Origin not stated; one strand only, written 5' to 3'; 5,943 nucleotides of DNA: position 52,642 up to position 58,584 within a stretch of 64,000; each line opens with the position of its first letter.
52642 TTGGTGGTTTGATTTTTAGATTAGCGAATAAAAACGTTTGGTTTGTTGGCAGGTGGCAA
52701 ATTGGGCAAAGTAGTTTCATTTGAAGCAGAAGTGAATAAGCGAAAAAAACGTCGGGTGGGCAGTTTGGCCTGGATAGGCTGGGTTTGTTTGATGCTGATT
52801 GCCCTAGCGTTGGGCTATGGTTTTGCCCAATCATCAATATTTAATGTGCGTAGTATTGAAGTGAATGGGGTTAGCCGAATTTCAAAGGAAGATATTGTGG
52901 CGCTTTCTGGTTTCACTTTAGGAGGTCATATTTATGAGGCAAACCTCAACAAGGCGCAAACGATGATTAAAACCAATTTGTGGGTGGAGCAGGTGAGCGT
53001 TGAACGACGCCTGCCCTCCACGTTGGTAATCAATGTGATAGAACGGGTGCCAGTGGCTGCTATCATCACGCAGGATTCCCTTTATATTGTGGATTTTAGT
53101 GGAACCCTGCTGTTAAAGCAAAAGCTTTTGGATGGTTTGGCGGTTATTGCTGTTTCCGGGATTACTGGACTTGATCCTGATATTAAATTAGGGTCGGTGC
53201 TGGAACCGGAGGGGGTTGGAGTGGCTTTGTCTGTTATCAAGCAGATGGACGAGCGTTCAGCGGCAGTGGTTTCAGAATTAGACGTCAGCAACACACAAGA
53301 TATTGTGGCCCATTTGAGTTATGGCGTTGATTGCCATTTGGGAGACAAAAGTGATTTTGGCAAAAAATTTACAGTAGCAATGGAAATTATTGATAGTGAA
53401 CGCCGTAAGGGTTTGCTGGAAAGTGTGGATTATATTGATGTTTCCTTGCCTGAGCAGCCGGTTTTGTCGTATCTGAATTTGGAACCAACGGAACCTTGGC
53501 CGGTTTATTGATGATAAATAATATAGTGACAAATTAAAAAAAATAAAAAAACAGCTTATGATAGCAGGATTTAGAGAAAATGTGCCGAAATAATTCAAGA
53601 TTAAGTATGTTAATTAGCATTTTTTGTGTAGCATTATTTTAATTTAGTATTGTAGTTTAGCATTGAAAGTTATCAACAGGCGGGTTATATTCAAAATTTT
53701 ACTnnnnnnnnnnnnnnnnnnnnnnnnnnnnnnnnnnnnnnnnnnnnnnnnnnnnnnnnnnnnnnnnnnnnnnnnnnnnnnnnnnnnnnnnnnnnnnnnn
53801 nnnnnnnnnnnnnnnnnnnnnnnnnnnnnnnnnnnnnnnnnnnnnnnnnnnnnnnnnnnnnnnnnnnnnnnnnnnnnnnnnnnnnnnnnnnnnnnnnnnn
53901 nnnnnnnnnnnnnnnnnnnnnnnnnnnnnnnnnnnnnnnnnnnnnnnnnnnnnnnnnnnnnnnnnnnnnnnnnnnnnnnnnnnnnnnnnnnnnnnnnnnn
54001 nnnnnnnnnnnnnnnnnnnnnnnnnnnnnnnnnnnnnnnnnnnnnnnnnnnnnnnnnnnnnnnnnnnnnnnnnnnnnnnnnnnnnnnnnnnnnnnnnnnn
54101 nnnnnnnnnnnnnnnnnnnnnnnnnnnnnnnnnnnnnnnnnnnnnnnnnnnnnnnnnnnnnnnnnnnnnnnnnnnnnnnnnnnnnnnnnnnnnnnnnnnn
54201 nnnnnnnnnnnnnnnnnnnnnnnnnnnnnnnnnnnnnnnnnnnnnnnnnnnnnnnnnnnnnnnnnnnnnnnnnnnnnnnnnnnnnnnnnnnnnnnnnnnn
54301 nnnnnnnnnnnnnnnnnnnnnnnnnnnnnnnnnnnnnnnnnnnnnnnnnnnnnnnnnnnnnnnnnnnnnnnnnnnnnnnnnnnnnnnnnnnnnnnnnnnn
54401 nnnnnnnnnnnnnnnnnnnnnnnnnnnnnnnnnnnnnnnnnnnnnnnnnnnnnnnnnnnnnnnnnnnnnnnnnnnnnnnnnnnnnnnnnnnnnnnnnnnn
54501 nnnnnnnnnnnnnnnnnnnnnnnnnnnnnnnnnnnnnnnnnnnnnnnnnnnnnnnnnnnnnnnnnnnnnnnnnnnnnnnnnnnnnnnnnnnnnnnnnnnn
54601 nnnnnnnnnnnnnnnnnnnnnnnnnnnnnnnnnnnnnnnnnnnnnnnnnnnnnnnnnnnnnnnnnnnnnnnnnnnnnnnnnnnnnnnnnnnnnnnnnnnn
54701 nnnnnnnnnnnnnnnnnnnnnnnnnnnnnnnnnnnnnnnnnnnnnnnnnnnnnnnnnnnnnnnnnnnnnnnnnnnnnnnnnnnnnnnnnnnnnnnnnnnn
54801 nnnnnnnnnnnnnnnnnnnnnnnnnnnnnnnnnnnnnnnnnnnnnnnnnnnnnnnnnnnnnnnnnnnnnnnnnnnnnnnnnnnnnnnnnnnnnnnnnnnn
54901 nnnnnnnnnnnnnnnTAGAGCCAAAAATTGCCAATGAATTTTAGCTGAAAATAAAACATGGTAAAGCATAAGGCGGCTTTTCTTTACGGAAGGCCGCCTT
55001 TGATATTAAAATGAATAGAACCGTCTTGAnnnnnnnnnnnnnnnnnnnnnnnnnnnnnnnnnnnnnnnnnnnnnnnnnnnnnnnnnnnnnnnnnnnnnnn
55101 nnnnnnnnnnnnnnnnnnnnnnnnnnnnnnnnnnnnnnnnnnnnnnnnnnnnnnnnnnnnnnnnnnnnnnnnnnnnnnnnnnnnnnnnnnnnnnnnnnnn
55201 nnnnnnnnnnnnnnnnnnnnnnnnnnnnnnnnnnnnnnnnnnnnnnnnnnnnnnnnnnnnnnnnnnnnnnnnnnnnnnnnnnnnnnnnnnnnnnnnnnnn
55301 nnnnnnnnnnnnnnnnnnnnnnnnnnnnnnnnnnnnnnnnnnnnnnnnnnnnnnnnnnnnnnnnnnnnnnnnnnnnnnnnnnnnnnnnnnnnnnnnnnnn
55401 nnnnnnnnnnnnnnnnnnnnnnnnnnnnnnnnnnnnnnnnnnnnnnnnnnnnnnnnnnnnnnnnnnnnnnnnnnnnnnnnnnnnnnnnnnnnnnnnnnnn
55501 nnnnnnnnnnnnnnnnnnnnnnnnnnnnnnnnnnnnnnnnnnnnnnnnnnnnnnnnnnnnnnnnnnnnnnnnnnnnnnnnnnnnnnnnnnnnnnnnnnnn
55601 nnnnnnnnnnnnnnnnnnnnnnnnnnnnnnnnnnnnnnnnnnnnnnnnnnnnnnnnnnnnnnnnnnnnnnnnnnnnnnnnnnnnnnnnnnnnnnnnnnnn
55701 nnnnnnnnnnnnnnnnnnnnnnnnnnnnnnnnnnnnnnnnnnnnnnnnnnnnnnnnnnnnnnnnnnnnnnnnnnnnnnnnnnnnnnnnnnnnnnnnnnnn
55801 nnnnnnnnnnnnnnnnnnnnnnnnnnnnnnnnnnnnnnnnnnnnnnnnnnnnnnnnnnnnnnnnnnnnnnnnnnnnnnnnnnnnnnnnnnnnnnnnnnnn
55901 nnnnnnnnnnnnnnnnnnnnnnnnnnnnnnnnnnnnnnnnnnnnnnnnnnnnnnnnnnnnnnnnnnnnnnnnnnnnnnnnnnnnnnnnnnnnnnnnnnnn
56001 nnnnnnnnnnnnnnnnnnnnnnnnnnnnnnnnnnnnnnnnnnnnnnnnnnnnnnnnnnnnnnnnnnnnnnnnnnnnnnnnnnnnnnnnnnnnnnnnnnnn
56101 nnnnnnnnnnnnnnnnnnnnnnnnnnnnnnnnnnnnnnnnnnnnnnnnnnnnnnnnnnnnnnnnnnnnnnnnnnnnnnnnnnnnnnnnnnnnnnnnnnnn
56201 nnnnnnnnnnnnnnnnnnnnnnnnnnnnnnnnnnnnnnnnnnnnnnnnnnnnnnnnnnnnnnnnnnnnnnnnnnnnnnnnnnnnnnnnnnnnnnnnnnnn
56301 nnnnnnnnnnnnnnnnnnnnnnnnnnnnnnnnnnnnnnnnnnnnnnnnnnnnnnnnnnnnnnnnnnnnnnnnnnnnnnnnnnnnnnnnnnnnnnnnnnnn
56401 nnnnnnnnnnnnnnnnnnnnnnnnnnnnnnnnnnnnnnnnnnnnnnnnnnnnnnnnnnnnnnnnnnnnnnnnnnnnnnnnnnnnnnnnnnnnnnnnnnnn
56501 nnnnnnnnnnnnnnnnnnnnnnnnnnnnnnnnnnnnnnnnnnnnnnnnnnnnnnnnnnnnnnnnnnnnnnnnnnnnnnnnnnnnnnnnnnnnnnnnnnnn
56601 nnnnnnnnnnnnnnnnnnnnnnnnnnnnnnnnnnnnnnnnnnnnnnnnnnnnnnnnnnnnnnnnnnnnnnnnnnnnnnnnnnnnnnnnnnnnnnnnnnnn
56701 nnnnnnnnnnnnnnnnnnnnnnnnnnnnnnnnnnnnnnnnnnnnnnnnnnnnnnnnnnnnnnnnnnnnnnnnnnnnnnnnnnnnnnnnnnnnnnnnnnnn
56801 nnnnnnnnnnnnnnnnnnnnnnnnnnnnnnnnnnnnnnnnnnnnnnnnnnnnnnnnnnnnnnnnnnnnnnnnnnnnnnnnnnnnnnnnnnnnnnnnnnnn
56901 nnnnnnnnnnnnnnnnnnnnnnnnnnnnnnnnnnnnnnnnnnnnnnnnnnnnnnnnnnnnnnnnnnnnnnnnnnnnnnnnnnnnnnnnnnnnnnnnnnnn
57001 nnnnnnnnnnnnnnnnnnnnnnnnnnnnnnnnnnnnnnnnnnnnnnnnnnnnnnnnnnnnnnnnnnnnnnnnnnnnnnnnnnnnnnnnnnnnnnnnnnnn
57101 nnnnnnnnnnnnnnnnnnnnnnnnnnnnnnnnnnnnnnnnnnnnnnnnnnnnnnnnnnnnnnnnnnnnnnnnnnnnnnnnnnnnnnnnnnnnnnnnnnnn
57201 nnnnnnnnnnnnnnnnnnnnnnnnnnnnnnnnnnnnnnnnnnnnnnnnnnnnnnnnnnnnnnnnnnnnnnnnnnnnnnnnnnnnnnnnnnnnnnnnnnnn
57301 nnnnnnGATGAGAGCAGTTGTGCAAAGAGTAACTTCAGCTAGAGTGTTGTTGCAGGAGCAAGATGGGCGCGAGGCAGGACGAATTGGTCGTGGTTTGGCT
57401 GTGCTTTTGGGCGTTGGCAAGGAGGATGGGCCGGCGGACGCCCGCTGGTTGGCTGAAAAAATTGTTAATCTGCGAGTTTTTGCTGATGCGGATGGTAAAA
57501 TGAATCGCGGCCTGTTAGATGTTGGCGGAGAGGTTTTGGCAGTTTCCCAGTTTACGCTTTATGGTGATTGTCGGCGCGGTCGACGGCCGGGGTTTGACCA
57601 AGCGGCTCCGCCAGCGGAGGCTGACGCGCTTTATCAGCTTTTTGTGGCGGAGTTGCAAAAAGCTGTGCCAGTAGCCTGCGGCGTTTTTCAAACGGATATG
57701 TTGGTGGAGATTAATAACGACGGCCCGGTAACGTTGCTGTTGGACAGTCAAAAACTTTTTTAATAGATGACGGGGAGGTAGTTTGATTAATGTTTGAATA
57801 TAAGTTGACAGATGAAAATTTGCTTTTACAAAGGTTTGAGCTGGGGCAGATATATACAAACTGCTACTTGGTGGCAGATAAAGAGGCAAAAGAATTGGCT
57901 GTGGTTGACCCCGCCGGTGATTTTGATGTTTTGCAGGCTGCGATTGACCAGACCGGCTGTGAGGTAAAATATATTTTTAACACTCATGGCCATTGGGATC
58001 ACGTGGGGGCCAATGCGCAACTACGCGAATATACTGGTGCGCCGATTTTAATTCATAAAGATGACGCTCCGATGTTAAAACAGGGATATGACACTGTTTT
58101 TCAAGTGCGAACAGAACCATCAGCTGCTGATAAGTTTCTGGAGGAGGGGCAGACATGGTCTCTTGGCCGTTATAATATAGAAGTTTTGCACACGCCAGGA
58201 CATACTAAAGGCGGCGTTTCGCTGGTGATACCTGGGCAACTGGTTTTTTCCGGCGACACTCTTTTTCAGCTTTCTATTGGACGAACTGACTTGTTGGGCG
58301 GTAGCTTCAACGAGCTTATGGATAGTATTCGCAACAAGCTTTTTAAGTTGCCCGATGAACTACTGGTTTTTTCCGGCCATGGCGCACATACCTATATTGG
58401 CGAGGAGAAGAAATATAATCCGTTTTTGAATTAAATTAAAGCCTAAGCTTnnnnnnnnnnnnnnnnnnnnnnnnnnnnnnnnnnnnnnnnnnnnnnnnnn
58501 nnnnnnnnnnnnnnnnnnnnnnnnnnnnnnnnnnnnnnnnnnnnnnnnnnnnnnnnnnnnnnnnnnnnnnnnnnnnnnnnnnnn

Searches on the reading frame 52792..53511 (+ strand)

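Call 20: search_protein_families(library=pfam, proteins=[window:52792-53511:+], max_evalue=0.0001)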
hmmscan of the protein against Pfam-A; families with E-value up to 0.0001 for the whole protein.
window:52792-53511:+ (239 aa): 2 families
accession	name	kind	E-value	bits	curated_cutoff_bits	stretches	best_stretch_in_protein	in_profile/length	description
PF08478.15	POTRA_1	-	6e-16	58.9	23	1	17-85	1-69/69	POTRA domain, FtsQ-type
PF03799.20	FtsQ_DivIB_C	-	8.9e-05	23.8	21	0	92-217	3-113/114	Cell division protein FtsQ/DivIB, C-terminal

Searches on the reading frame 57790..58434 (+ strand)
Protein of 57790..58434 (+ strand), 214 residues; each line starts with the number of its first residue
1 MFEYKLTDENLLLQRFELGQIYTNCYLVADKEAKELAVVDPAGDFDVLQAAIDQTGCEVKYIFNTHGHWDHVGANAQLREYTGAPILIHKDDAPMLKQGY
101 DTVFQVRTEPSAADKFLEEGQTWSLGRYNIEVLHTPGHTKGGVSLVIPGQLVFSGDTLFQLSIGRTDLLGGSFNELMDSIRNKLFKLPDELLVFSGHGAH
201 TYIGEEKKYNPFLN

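Call 20: search_protein_families(library=pfam, proteins=[window:57790-58434:+], max_evalue=0.0001)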
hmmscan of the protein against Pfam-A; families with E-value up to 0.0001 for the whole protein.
window:57790-58434:+ (214 aa): 2 families
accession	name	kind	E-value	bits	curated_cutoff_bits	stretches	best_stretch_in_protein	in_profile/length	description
PF00753.33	Lactamase_B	-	2.6e-31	109.5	22.7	1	20-197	3-196/196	Metallo-beta-lactamase superfamily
PF12706.13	Lactamase_B_2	-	1.1e-05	25.6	27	1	54-157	26-143/200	Beta-lactamase superfamily domain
